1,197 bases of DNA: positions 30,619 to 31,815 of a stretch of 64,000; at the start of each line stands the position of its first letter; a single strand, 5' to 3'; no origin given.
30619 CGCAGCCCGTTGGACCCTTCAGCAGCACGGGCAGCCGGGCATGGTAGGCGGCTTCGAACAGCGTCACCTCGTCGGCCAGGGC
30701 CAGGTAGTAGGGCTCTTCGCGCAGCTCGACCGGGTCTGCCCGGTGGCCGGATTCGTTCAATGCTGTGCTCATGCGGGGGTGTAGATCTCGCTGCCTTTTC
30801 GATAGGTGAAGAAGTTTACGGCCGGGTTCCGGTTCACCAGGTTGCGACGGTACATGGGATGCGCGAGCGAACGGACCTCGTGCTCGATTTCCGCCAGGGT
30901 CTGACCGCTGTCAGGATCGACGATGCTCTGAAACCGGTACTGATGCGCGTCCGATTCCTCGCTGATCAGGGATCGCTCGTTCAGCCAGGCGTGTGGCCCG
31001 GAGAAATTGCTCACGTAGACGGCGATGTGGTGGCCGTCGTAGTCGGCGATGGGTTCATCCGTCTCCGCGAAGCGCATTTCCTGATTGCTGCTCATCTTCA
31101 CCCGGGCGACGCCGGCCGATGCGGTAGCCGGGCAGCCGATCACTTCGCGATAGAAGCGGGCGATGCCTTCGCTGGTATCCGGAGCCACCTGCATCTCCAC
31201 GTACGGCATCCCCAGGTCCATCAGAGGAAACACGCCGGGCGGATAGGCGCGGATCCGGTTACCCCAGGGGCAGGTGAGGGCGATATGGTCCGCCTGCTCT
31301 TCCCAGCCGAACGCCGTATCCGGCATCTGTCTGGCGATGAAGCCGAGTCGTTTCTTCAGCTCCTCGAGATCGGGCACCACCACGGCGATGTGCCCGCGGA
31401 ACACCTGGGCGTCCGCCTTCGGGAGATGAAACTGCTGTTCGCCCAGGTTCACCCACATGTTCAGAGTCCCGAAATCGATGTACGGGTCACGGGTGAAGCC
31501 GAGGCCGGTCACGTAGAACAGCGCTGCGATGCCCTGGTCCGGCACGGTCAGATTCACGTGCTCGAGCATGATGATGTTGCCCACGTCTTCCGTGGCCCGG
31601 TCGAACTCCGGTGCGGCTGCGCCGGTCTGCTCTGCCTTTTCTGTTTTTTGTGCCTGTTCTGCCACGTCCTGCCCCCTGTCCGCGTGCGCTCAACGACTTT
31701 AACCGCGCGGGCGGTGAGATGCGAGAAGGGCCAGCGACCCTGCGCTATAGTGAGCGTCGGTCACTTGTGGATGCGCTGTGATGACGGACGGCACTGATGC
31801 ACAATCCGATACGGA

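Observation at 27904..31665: Orphan CbbQ/NorQ AAA+ ATPase and CbbO/NorD VWA pair coupled to a VOC-fold protein rather than Rubisco or NO reductase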

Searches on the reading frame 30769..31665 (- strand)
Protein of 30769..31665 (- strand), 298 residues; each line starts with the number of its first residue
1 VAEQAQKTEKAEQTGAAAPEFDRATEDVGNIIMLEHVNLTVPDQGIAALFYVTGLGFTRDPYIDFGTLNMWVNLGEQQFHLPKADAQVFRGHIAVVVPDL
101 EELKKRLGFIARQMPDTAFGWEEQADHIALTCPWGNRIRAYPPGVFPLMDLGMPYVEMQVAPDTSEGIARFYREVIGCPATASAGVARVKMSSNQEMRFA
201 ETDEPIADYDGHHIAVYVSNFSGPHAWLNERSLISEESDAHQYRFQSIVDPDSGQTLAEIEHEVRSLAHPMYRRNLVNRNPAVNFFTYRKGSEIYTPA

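Call 7: search_protein_families(library=pfam, proteins=[window:30769-31665:-], max_evalue=0.1)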
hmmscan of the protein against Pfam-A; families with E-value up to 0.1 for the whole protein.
window:30769-31665:- (298 aa): 2 families
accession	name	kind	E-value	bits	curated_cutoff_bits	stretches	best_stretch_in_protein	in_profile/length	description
PF00903.31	Glyoxalase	-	0.011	16.6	20.6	0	34-102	2-80/121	Glyoxalase/Bleomycin resistance protein/Dioxygenase superfamily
PF13669.12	Glyoxalase_4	-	0.06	14.1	27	0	92-108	2-18/109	Glyoxalase/Bleomycin resistance protein/Dioxygenase superfamily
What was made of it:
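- Checked: The 298-aa protein reaches only 16.6 bits on Glyoxalase against a cut-off of 20.6 (call 7).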

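Call 8: search_protein_families(library=ncbifam, proteins=[window:30769-31665:-], max_evalue=0.1)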
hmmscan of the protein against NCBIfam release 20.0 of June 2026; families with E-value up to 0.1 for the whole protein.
window:30769-31665:- (298 aa): 1 family
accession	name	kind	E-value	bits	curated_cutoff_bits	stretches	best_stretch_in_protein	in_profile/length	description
NF000124.1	fos-Vibrio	exception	0.0025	18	250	0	31-83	2-51/132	FosG/FosC2-related fosfomycin resistance glutathione transferase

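Call 11: find_homologous_proteins(query=window:30769-31665:-)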
Query window:30769-31665:- (298 aa): 7997 proteins with E <= 0.001 among 8000 candidates; the best 120 are listed.
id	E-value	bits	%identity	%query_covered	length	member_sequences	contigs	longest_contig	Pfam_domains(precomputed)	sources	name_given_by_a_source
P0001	6.3e-202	687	100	100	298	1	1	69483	-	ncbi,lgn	-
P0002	3.0e-171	586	86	100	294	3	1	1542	-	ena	-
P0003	6.9e-163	559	82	100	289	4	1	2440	-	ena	-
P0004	9.1e-163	559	84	96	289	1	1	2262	-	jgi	jgi:hypothetical protein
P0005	9.0e-162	555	84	94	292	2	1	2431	-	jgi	-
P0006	4.1e-161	553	83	96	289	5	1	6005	-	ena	-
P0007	4.2e-161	553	82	96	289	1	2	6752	-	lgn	-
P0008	4.4e-160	550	81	100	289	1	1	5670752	-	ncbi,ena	-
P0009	6.7e-160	549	85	94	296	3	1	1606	-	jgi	jgi:hypothetical protein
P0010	7.6e-160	549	80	100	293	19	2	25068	-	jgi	jgi:hypothetical protein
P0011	9.6e-159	545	81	97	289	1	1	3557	-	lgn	-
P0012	1.0e-158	545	81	97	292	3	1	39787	-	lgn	-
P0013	1.5e-158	545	82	95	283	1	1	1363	-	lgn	-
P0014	2.9e-158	544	82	93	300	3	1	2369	-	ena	-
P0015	4.9e-158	543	82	95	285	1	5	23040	-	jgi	jgi:hypothetical protein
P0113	1.7e-129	449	66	98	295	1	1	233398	-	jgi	jgi:catechol-2,3-dioxygenase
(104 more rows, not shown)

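Call 12: find_encoding_contigs(protein=P0008, flank=8000, max_places=2)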
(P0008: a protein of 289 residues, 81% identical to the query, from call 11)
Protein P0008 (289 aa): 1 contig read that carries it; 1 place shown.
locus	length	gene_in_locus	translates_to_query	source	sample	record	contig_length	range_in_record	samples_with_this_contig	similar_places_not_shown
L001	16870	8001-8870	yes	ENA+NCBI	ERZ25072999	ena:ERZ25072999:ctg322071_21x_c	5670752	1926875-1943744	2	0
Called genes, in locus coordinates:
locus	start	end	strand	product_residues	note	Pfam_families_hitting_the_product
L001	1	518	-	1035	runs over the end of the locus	PF07715:Plug, PF00593:TonB_dep_Rec_b-barrel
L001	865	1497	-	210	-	PF04116:FA_hydroxylase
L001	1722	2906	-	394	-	-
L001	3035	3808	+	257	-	PF05618:RimB-like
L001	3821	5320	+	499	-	PF14400:Transglut_i_TM, PF14402:7TM_transglut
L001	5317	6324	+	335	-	PF14397:ATPgrasp_ST, PF02655:ATP-grasp_3 (faint), PF08443:RimK (faint), PF14398:ATPgrasp_YheCD (faint)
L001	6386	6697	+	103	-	PF03992:ABM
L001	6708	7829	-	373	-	PF02230:Abhydrolase_2 (weak)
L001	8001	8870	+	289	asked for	-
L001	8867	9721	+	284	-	PF07728:AAA_5, PF08406:CbbQ_C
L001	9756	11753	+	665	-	PF00092:VWA (weak)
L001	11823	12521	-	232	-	PF01027:Bax1-I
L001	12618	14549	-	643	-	PF00144:Beta-lactamase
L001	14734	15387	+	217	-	PF13511:DUF4124 (faint)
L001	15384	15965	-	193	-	PF02798:GST_N, PF13417:GST_N_3, PF13409:GST_N_2, PF00043:GST_C, PF14497:GST_C_3 (faint), PF13410:GST_C_2 (weak)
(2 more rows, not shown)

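Call 13: find_encoding_contigs(protein=P0113, flank=8000, max_places=2)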
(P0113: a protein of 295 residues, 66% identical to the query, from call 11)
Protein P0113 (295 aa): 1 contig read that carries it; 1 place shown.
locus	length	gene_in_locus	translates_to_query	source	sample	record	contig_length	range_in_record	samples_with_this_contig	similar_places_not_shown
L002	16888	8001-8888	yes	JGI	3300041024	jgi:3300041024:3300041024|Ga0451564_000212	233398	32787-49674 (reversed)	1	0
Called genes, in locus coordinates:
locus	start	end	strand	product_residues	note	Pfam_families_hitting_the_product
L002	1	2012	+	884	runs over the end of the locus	PF07696:7TMR-DISMED2, PF07695:7TMR-DISM_7TM, PF00512:HisKA, PF02518:HATPase_c, PF00072:Response_reg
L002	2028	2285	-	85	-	-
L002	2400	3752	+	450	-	PF00324:AA_permease, PF13520:AA_permease_2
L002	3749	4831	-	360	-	PF04055:Radical_SAM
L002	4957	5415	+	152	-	PF05618:RimB-like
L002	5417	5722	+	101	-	PF03992:ABM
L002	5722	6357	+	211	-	PF02798:GST_N, PF13409:GST_N_2, PF13417:GST_N_3, PF00043:GST_C (weak), PF13410:GST_C_2 (weak)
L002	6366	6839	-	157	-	PF00583:Acetyltransf_1, PF13673:Acetyltransf_10 (weak), PF13508:Acetyltransf_7, PF14542:Acetyltransf_CG (faint)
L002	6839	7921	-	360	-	PF02230:Abhydrolase_2 (weak)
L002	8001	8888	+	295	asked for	-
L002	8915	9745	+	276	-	PF07728:AAA_5, PF08406:CbbQ_C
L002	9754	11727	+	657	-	PF00092:VWA (faint)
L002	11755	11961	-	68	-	-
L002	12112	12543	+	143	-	PF02566:OsmC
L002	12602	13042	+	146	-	-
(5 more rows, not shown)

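Call 14: find_encoding_contigs(protein=P0001, flank=10000, max_places=2)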
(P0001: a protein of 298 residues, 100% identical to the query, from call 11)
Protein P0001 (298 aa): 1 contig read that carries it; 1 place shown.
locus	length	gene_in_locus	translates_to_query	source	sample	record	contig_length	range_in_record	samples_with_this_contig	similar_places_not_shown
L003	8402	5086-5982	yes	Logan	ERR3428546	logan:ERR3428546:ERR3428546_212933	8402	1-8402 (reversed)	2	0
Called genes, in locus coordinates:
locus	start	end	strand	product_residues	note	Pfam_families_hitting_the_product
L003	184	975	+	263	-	PF05618:RimB-like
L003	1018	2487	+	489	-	PF14400:Transglut_i_TM, PF14402:7TM_transglut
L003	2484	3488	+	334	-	PF14397:ATPgrasp_ST, PF02655:ATP-grasp_3 (faint), PF08443:RimK (faint), PF14398:ATPgrasp_YheCD (faint), PF02955:GSH-S_ATP (faint)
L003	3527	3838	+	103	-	PF03992:ABM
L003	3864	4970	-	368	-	-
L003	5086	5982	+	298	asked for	-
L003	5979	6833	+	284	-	PF07728:AAA_5, PF08406:CbbQ_C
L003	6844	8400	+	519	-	?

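Call 16: find_related_loci(query=window:30769-31665:-, collection=genome_contigs, flank=6000)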
Query window:30769-31665:- (298 aa) in genome_contigs; peptide patterns used: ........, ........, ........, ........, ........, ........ (x = any residue, [..] = any of these).
88 stretches matched a pattern; 22 encode a relative of the query (tblastn E <= 1e-3); 22 distinct loci.
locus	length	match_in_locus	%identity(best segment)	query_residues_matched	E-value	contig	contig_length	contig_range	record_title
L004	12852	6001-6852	84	11-297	5e-168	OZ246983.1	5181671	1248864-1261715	MAG: Candidatus Azotimanducaceae bacterium isolate 4fa3b10b-92e5-4927-86fe-d6c44098c84f genome assembly, chromosome: 1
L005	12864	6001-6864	80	1-297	5e-166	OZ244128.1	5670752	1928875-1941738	MAG: Candidatus Azotimanducaceae bacterium isolate 677a7970-e1ef-4541-8232-3b7c88f4bfe2 genome assembly, chromosome: 1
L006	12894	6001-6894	78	1-298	1e-162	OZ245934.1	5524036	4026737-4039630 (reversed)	MAG: Pseudomonadales bacterium isolate f039b650-14e4-42ae-aa71-d0a7a8ef2667 genome assembly, chromosome: 1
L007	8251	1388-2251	78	9-296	3e-156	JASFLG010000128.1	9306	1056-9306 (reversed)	MAG: Pseudomonadales bacterium isolate D0817M02metaG_sub_Bin_283 D0817M02metaG_FD_scaffold_3303_c1, whole genome shotgun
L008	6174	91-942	76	15-298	2e-157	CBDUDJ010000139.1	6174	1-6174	MAG TPA_asm: uncultured Gammaproteobacteria bacterium isolate ERR2431945_concoct_49 genome assembly, contig: ERZ24794553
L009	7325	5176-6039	74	11-298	4e-155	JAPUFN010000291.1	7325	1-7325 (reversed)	MAG: Gammaproteobacteria bacterium isolate A5-S03_163 A5-S03_163_cg291, whole genome shotgun sequence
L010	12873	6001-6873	70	8-298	3e-145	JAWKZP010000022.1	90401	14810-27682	MAG: Pseudomonadales bacterium isolate ABC1.202 ABC1.202.fa-22, whole genome shotgun sequence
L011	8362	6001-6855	69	14-298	2e-140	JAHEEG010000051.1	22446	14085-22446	MAG: Gammaproteobacteria bacterium isolate Ww260 NODE_3313_length_22446_cov_3.008779, whole genome shotgun sequence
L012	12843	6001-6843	68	21-297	1e-135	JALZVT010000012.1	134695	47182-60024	MAG: Pseudomonadales bacterium isolate g3_MAG_00001 g3_MAG_00001_000000000012, whole genome shotgun sequence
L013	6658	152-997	68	16-297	4e-135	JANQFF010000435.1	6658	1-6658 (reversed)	MAG: Pseudomonadales bacterium isolate PL23a_bin.75 k99_809620, whole genome shotgun sequence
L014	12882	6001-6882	65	7-298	1e-134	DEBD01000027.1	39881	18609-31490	MAG TPA_asm: Gammaproteobacteria bacterium UBA2965 UBA2965_contig_4742, whole genome shotgun sequence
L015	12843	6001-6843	68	18-298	2e-133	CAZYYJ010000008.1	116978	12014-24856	MAG TPA_asm: uncultured Pseudomonadales bacterium isolate SRP135972_co1_55 genome assembly, contig: NODE_30_length_11697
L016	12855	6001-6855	67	14-298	2e-133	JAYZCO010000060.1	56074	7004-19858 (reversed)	MAG: Pseudomonadota bacterium isolate XB_MAG1231 DB_MAG1231_0060, whole genome shotgun sequence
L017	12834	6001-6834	68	21-298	1e-132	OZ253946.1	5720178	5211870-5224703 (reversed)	MAG: Pseudomonadales bacterium isolate 926f935b-df41-466c-a5c1-31c2d9e2efa3 genome assembly, chromosome: 1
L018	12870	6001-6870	65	3-298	4e-132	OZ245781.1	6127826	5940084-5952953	MAG: Candidatus Azotimanducaceae bacterium isolate ee133b0e-766d-4243-80f2-55148af4c7a9 genome assembly, chromosome: 1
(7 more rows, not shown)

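Call 21: search_protein_representatives(protein=window:30769-31665:-)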
Query: 298 residues. Proteins with E-value up to 0.001 (for the whole library): 1384; up to 1e-10: 843; up to 1e-30: 194. The best 150 are listed.
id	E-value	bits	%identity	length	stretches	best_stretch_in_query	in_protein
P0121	5.3e-95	334.5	59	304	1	21-295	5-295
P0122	6.2e-90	317.9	54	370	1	20-293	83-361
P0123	9.2e-83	294.3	50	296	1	18-297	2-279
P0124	3.3e-76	272.8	49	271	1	20-280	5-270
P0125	6.7e-76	271.8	48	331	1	23-282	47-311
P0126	4.9e-75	268.9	57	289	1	18-225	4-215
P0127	6.6e-74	265.3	49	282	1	22-280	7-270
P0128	4.4e-71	256.0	47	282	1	28-280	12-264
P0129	1.9e-70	253.9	45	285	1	28-293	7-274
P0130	1.9e-69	250.6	47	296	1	28-293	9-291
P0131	4.6e-68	246.1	45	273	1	21-280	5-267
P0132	2.0e-67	244.0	47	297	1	19-291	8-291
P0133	2.6e-67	243.6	63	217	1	14-180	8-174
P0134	3.1e-67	243.3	41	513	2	16-280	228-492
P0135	5.2e-66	239.3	42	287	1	29-294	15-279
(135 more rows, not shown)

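Call 22: find_encoding_contigs(protein=P0123, flank=6000, max_places=3)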
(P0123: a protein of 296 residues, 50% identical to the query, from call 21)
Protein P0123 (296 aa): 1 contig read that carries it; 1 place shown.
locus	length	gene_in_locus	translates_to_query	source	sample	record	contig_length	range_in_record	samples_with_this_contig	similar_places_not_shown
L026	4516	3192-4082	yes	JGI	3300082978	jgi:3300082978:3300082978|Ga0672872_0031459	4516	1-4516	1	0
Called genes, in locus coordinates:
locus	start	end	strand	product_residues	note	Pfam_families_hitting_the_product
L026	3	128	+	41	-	?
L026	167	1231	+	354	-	-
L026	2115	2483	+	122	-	-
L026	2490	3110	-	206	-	PF07978:NIPSNAP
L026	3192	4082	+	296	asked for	-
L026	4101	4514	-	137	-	?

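Call 23: find_encoding_contigs(protein=P0135, flank=6000, max_places=3)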
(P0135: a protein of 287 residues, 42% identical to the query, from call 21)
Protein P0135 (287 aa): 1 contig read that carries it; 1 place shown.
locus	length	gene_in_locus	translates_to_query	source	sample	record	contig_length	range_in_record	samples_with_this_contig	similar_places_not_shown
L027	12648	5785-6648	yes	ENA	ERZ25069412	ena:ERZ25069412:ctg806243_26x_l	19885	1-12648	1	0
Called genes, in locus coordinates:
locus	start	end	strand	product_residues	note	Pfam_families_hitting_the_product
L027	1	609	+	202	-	?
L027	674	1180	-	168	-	PF00588:SpoU_methylase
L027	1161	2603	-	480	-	PF00072:Response_reg, PF00158:Sigma54_activat, PF14532:Sigma54_activ_2, PF07728:AAA_5 (weak), PF25601:AAA_lid_14, PF02954:HTH_8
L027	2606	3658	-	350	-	PF00989:PAS (weak), PF08448:PAS_4 (weak), PF00512:HisKA, PF02518:HATPase_c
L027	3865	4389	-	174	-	-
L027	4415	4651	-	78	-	PF01206:TusA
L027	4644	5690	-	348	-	PF02568:ThiI, PF03054:tRNA_Me_trans, PF18297:NFACT-R_2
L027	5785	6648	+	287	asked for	-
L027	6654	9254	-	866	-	PF07715:Plug, PF00593:TonB_dep_Rec_b-barrel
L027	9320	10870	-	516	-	PF00291:PALP, PF00585:Thr_dehydrat_C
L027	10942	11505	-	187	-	PF19315:MC_hydratase, PF01575:MaoC_dehydratas, PF13452:FAS1_DH_region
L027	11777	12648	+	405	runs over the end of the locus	PF00067:p450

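Call 26: search_solved_structures(query=window:30769-31665:-, max_evalue=10)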
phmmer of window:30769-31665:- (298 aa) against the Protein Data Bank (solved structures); distinct sequences matched with E-value up to 10: 2.
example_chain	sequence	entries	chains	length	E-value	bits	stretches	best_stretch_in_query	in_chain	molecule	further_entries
3opy_B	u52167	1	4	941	0.82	12.1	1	235-276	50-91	6-phosphofructo-1-kinase beta-subunit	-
9g6k_Lz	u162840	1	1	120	0.93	12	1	171-236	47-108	mL182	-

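Call 36: predict_structure(alignment_id=A1)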
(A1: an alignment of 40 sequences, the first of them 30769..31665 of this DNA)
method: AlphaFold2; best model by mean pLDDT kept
length: 298 residues; sequences in the alignment: 40
mean_pLDDT: 94.8   pTM: 0.88
mean pLDDT of the five models: 94.8, 94.5, 94.5, 93.8, 92.9
residues with pLDDT >= 90: 259; 70-90: 29; 50-70: 9; < 50: 1
segments of 3 or more residues with pLDDT < 50: none
pLDDT, mean of each block of 10 residues (from residue 1): 65 77 87 98 98 98 90 98 98 98 98 97 98 99 96 98 99 98 98 93 97 98 98 98 99 98 98 96 94 90
secondary structure, 60 per line:
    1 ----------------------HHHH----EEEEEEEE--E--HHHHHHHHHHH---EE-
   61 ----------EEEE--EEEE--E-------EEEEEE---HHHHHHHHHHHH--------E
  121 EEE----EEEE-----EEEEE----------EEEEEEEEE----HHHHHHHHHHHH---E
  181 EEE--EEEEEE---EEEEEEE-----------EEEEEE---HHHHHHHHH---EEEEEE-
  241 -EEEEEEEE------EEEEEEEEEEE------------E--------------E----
elements in order: H23-26 E31-38 H44-54 E71-74 E77-80 E91-96 H100-111 E120-123 E128-131 E137-141 E152-160 H165-176 E180-183 E186-191 E195-201 E213-218 H222-230 E234-239 E242-249 E256-266
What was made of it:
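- On VOC (glyoxalase / bleomycin-resistance / extradiol dioxygenase) superfamily: The AF2 model (pLDDT 94.8) has four such modules (call 36).
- Checked: Structure prediction does establish it: pLDDT 94.8 (call 36).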

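Call 38: find_related_loci(query=A2, collection=metagenome_contigs, flank=6000)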
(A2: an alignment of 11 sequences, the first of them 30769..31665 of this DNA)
Query A2 (298 aa) in metagenome_contigs; peptide patterns used: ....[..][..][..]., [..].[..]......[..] (x = any residue, [..] = any of these).
600 stretches matched a pattern (row limit reached: there are more); 583 encode a relative of the query (tblastn E <= 1e-3); the best 80 are kept; 80 distinct loci.
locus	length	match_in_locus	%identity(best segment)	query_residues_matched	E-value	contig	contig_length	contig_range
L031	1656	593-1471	87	11-298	0e+0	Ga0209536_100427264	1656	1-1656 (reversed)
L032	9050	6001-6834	72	21-298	1e-145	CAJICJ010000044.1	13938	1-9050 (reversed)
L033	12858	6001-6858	65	5-297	3e-134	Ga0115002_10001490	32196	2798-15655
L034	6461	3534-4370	66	20-298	8e-133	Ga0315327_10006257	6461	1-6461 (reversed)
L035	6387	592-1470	63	1-298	4e-131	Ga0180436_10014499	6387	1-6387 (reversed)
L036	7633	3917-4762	63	20-297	3e-124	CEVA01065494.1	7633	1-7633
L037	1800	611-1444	64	20-297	4e-130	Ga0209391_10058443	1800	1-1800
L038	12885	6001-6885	59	9-297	2e-114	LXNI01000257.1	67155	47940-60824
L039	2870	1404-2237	57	20-297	5e-117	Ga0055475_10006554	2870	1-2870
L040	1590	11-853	57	17-297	1e-121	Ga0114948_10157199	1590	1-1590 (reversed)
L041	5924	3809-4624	60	26-297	2e-112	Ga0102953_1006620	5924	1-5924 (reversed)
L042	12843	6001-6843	55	16-297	3e-111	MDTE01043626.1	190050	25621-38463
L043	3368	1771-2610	57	20-297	2e-113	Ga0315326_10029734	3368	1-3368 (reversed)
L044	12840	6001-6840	57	20-297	2e-110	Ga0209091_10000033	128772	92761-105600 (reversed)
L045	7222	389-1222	56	20-297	5e-110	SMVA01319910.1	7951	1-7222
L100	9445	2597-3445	53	21-298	2e-97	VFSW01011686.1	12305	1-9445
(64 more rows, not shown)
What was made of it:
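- Tried and rejected: I repeated it with 11 sequences (call 38).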

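Call 40: fold_search(model_id=the predicted structure, library=pdb)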
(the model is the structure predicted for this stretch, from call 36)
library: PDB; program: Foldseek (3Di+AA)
matches with E <= 10: 1058; with E <= 0.001: 285
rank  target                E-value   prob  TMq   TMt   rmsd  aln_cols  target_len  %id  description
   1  1zsw                  2.9e-11  1.00  0.53  0.49   6.4       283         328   13  Crystal Structure of Bacillus cereus Metallo Protein from Glyoxalase family (released 2005-06-07)
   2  4huz                  1.5e-10  1.00  0.52  0.49   7.2       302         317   12  2,6-Dichloro-p-hydroquinone 1,2-Dioxygenase (released 2013-04-17)
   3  3oaj_A                1.6e-10  1.00  0.51  0.49   7.1       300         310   13  CRYSTAL STRUCTURE OF putative dioxygenase from Bacillus subtilis subsp. subtilis str. 168 (released 2010-08-18)
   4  3zi1                  1.7e-10  1.00  0.51  0.55   7.0       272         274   10  Crystal structure of human glyoxalase domain-containing protein 4 (GLOD4) (released 2013-01-16)
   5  9csj_C                3.3e-10  1.00  0.55  0.59   5.3       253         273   13  Crystal structure of human glyoxalase domain-containing protein 4 (GLOD4) at 2.33 A resolution. (released 2025-08-13)
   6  9csj_B                8.4e-10  1.00  0.53  0.54   6.7       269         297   12  Crystal structure of human glyoxalase domain-containing protein 4 (GLOD4) at 2.33 A resolution. (released 2025-08-13)
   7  9csj_A                9.5e-10  1.00  0.54  0.54   6.7       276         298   12  Crystal structure of human glyoxalase domain-containing protein 4 (GLOD4) at 2.33 A resolution. (released 2025-08-13)
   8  6bnx                  1.4e-08  1.00  0.54  0.56   5.5       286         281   12  Crystal structure of V278E-glyoxalase I mutant from Zea mays in space group P6(3) (released 2018-11-21)
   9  5d7z                  2.3e-08  1.00  0.53  0.56   6.3       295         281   13  Crystal structure of glyoxalase I from Zea mays (released 2015-09-09)
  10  6bnz                  3.3e-08  1.00  0.53  0.56   5.5       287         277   12  Crystal structure of E144Q-glyoxalase I mutant from Zea mays in space group P4(1)2(1)2 (released 2018-11-21)
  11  7yvv                  4.7e-08  1.00  0.28  0.25  18.9       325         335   14  AcmP1, R-4-hydroxymandelate synthase (released 2023-09-06)
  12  6bnn                  7.5e-08  1.00  0.52  0.55   5.7       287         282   12  Crystal structure of V278E-glyoxalase I mutant from Zea mays in space group P4(1)2(1)2 (released 2018-11-21)
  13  5zsz                  7.5e-08  1.00  0.30  0.30  19.7       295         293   14  Catechol 2,3-dioxygenase (C23O64) from Diaphorobacter sp DS2 (released 2019-05-22)
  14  3zgj_A                8.0e-08  1.00  0.30  0.27  19.1       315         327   15  S221M V223F Y359A mutant of 4-Hydroxymandelate synthase from Streptomyces coelicolor (released 2013-10-30)
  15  2wl9_B                1.7e-07  1.00  0.30  0.30  19.1       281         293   15  Crystal structure of catechol 2,3-dioxygenase (released 2010-09-01)
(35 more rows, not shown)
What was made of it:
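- On VOC (glyoxalase / bleomycin-resistance / extradiol dioxygenase) superfamily: 285 PDB matches at E<=0.001 were found; all 50 listed are VOC-superfamily proteins (call 40).
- Closest known: Two-domain VOC metalloenzymes. Same: Same four-module fold (call 40).
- Checked: Foldseek top hits are 1zsw, PcpA 4huz, 3oaj, GLOD4 and maize glyoxalase I, at E 3e-11 to 3e-8 (call 40).
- Confident VOC fold (calls 36, 40).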
